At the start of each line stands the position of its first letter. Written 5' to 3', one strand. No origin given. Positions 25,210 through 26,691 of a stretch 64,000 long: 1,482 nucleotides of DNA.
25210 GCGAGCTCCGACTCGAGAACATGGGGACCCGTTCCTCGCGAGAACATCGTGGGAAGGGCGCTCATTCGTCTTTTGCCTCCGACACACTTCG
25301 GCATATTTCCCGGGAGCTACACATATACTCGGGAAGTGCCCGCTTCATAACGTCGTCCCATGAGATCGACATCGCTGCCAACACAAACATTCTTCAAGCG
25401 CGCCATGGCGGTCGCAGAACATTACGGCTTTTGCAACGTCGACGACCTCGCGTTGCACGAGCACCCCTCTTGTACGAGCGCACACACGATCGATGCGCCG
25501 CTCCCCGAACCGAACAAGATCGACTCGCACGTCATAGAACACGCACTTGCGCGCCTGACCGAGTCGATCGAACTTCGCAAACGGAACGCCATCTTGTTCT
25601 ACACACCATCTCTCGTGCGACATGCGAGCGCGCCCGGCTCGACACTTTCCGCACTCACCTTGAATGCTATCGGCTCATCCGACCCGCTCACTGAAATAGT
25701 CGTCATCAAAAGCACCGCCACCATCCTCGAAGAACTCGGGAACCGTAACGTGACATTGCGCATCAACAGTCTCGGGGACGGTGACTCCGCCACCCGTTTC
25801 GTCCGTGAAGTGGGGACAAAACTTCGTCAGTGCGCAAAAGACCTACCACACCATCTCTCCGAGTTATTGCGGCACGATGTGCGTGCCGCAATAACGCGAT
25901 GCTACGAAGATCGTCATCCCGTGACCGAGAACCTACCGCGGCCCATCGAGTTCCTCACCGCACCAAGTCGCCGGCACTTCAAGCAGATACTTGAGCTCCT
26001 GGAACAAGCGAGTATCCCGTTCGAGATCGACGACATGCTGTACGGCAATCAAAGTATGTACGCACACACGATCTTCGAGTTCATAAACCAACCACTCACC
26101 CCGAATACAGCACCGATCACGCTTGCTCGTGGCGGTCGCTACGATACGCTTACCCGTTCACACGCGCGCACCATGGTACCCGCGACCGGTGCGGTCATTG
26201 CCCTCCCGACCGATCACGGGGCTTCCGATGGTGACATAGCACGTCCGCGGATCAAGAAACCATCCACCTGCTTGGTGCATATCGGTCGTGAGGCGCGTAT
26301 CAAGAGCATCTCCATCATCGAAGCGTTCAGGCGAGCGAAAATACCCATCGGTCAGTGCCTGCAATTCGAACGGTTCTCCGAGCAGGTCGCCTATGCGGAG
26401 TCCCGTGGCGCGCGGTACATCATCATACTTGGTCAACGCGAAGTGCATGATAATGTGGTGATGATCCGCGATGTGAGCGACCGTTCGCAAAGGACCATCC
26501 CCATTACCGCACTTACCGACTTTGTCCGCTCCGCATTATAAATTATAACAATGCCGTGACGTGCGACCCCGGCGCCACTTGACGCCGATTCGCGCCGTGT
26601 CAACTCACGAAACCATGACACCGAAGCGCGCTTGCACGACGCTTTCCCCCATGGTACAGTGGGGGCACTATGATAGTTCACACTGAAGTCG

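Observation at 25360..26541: HisRS-like paralogue with degenerate catalytic core but conserved anticodon-binding domain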

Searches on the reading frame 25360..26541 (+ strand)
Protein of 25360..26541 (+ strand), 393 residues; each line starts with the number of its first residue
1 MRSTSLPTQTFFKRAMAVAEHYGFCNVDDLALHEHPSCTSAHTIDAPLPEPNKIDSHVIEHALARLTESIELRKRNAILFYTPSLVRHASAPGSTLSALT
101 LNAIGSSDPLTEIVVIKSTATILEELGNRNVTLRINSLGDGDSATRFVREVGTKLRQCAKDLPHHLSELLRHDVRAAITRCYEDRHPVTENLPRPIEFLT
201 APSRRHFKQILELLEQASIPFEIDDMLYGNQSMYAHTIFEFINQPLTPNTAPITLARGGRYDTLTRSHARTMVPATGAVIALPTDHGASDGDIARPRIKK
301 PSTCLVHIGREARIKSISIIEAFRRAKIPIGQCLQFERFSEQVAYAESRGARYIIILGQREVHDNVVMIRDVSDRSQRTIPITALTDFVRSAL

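Call 3: search_protein_families(library=pfam, proteins=[window:25360-26541:+], max_evalue=1)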
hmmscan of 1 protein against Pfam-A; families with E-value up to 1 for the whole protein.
window:25360-26541:+ (393 aa): 2 families
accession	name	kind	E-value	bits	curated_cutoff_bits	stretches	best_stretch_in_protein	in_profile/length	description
PF03129.25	HGTP_anticodon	-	3.6e-08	33.9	21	1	321-390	23-92/94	Anticodon binding domain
PF13393.11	tRNA-synt_His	-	1e-05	25.4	25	1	65-281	77-304/308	Histidyl-tRNA synthetase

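Call 4: search_protein_families(library=ncbifam, proteins=[window:25360-26541:+], max_evalue=1)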
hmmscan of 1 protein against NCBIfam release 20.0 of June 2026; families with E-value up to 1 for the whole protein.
window:25360-26541:+ (393 aa): 11 families
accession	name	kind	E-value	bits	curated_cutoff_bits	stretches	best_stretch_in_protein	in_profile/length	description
TIGR00442.1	hisS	equivalog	5.5e-35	121.1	286.75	1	102-381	126-405/406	histidine--tRNA ligase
NF009085.0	PRK12420.1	equivalog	2.5e-07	30.4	540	1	224-388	265-425/426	histidine--tRNA ligase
TIGR00443.1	hisZ_biosyn_reg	equivalog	3.2e-07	29.8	271.65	1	202-282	229-305/314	ATP phosphoribosyltransferase regulatory subunit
NF008939.0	PRK12292.2-1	equivalog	0.00012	21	335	1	205-278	239-309/391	ATP phosphoribosyltransferase regulatory subunit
NF008940.0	PRK12292.2-3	equivalog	0.00096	18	450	1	203-280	230-311/404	ATP phosphoribosyltransferase regulatory subunit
NF008942.0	PRK12292.2-5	equivalog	0.0025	16.5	643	1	255-385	295-423/434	ATP phosphoribosyltransferase regulatory subunit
NF008941.0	PRK12292.2-4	equivalog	0.0026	16.7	447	1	206-281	245-316/393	ATP phosphoribosyltransferase regulatory subunit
TIGR00418.1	thrS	equivalog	0.0045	16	383.65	1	317-391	489-563/565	threonine--tRNA ligase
NF008952.0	PRK12295.1-5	equivalog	0.0091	15.2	360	1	225-280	295-350/363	ATP phosphoribosyltransferase regulatory subunit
NF008935.0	PRK12292.1-1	equivalog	0.085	11.8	350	1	251-281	280-309/382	ATP phosphoribosyltransferase regulatory subunit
NF003068.0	PRK03991.1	equivalog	0.16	10.3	484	1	319-390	518-589/613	threonine--tRNA ligase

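Call 5: search_solved_structures(query=window:25360-26541:+, max_evalue=1, show_alignments=3)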
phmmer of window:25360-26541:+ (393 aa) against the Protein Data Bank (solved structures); distinct sequences matched with E-value up to 1: 20.
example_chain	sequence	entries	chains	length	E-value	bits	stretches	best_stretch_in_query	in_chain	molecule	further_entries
4e51_A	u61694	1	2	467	1.5e-17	66.9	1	99-392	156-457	Histidine--tRNA ligase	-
1adj_A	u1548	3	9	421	1.1e-16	64.1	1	100-373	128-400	HISTIDYL-TRNA SYNTHETASE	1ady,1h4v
1qe0_A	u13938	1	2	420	1.7e-16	63.5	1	99-389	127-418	Histidine--tRNA ligase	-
4rdx_A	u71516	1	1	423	1.8e-16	63.4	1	100-373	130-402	Histidine--tRNA ligase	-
1htt_A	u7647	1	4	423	4.5e-14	55.5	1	101-384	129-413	HISTIDYL-TRNA SYNTHETASE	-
1kmm_A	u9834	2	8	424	4.5e-14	55.5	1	101-384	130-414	HISTIDYL-TRNA SYNTHETASE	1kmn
2el9_A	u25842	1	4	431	4.8e-14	55.4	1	101-384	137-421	Histidyl-tRNA synthetase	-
5e3i_A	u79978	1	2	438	4.1e-13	52.3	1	104-389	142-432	Histidine--tRNA ligase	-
1wu7_A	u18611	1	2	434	3.2e-05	26.3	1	255-387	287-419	Histidyl-tRNA synthetase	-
6nhi_A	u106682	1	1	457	0.012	17.9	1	254-381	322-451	Histidine--tRNA ligase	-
5w6m_A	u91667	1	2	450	0.15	14.3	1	254-380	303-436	Histidine--tRNA ligase, cytoplasmic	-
4g84_A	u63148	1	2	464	0.16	14.2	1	254-380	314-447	Histidine--tRNA ligase, cytoplasmic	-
2lw7_A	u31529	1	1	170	0.16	14.2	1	338-380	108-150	Histidine--tRNA ligase, cytoplasmic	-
4phc_A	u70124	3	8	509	0.17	14.1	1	254-380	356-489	Histidine--tRNA ligase, cytoplasmic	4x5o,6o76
4g85_A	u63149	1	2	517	0.17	14.1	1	254-380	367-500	Histidine-tRNA ligase, cytoplasmic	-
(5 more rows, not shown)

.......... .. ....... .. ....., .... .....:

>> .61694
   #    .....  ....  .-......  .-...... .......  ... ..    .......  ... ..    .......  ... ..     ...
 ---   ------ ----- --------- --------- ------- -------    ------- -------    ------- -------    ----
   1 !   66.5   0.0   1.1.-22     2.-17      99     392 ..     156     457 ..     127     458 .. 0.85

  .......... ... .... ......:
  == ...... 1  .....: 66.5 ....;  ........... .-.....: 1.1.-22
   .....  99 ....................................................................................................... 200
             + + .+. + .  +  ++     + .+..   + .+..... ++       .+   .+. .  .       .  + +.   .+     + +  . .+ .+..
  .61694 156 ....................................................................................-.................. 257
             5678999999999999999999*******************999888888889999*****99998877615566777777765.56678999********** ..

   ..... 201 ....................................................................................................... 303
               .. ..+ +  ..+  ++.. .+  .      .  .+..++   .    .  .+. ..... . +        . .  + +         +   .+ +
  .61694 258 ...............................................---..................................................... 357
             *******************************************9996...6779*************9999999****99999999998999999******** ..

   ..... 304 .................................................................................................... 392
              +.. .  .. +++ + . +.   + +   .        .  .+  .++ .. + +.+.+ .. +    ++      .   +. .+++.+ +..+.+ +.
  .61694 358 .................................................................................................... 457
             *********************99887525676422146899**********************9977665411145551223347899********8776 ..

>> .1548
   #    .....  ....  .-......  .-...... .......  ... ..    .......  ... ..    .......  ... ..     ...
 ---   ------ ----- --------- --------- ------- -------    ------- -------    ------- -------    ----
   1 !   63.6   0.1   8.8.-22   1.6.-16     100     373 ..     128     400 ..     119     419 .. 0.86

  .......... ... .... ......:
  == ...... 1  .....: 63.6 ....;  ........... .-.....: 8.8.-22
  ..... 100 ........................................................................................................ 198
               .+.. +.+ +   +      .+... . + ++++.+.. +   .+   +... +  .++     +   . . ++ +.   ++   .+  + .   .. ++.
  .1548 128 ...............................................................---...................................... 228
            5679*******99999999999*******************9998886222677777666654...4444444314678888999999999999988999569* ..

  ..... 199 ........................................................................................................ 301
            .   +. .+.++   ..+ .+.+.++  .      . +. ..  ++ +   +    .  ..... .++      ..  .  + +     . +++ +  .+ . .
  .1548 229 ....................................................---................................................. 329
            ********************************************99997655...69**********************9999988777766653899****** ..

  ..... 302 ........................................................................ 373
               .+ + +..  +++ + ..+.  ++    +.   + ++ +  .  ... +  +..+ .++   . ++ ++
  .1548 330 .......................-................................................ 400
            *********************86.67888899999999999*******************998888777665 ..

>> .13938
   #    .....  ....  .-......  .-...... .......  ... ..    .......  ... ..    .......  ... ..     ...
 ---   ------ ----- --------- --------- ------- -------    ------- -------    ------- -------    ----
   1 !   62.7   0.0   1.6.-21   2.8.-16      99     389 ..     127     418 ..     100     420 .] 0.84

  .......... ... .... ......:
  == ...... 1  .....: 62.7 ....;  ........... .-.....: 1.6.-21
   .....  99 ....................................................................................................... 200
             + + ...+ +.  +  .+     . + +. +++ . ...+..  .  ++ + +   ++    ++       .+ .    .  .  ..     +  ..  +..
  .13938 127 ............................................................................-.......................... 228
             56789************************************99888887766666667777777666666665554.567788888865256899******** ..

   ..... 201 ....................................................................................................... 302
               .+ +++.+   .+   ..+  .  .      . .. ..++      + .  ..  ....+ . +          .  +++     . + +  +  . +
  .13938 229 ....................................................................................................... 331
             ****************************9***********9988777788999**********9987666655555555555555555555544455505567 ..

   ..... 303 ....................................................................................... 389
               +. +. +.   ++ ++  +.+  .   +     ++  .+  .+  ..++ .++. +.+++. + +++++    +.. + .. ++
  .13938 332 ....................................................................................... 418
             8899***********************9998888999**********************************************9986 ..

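Call 6: find_homologous_proteins(query=window:25360-26541:+, max_evalue=0.001)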
Query window:25360-26541:+ (393 aa): 129 proteins with E <= 0.001 among 6939 candidates; the best 120 are listed.
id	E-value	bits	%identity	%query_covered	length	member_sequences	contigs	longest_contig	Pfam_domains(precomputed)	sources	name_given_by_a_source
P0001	5.8e-248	840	100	96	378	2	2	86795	PF03129.26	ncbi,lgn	-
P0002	6.0e-212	721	87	96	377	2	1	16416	PF03129.26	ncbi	-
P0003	3.9e-211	719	83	100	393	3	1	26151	PF03129.26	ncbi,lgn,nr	ncbi:MAG: ATP phosphoribosyltransferase regulatory subunit [Candidatus Pacebacteria bacterium]|nr:AT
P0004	3.9e-152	525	61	100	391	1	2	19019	PF03129.26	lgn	-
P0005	5.4e-152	524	60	100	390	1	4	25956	PF03129.26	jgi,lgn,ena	-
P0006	1.4e-149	516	60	99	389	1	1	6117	PF03129.26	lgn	-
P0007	3.6e-146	505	59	99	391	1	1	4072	PF03129.26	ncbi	-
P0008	1.8e-132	460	54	100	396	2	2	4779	PF03129.26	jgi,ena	-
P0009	3.4e-131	456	54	100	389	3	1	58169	PF03129.26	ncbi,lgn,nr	ncbi:MAG: ATP phosphoribosyltransferase regulatory subunit [Candidatus Pacebacteria bacterium]|nr:AT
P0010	9.6e-127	441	52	99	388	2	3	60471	PF03129.26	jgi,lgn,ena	-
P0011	3.9e-125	436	51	99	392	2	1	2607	PF13393.12,PF03129.26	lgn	-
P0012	5.5e-124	432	52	99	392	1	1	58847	PF03129.26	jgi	jgi:histidyl-tRNA synthetase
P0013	1.3e-122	428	51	99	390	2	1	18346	PF03129.26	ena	-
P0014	3.4e-122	426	51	99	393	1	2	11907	-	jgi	jgi:histidyl-tRNA synthetase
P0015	7.0e-121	422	51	99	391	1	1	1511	PF03129.26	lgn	-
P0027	1.2e-115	405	49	98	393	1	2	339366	PF03129.26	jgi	jgi:histidyl-tRNA synthetase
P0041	4.1e-111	390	47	99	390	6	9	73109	PF03129.26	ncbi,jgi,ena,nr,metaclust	ncbi:MAG: histidyl-tRNA synthetase [Parcubacteria group bacterium GW2011_GWA2_43_11]|nr:MAG: histidy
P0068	2.7e-55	206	34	95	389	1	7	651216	PF03129.26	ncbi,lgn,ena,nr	ncbi:hypothetical protein KC906_04755 [Candidatus Kaiserbacteria bacterium]|nr:hypothetical protein 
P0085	5.4e-49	185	31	97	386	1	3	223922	PF03129.26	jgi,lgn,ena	-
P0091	1.1e-46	178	31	97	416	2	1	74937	PF13393.12,PF03129.26,PF00587.31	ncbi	-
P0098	2.6e-43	167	28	98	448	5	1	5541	PF13393.12,PF03129.26,PF00587.31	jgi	jgi:histidyl-tRNA synthetase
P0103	1.3e-39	154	29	80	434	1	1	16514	PF13393.12,PF03129.26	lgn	-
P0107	8.1e-37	145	28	98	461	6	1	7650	PF13393.12,PF03129.26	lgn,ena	-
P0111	2.1e-24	104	25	100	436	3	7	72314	PF13393.12,PF03129.26,PF00587.31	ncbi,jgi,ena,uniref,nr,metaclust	ncbi:MAG: histidine--tRNA ligase [Candidatus Wildermuthbacteria bacterium RIFCSPHIGHO2_02_FULL_49_9]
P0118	5.5e-14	70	26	74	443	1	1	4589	PF13393.12,PF03129.26,PF00587.31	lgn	-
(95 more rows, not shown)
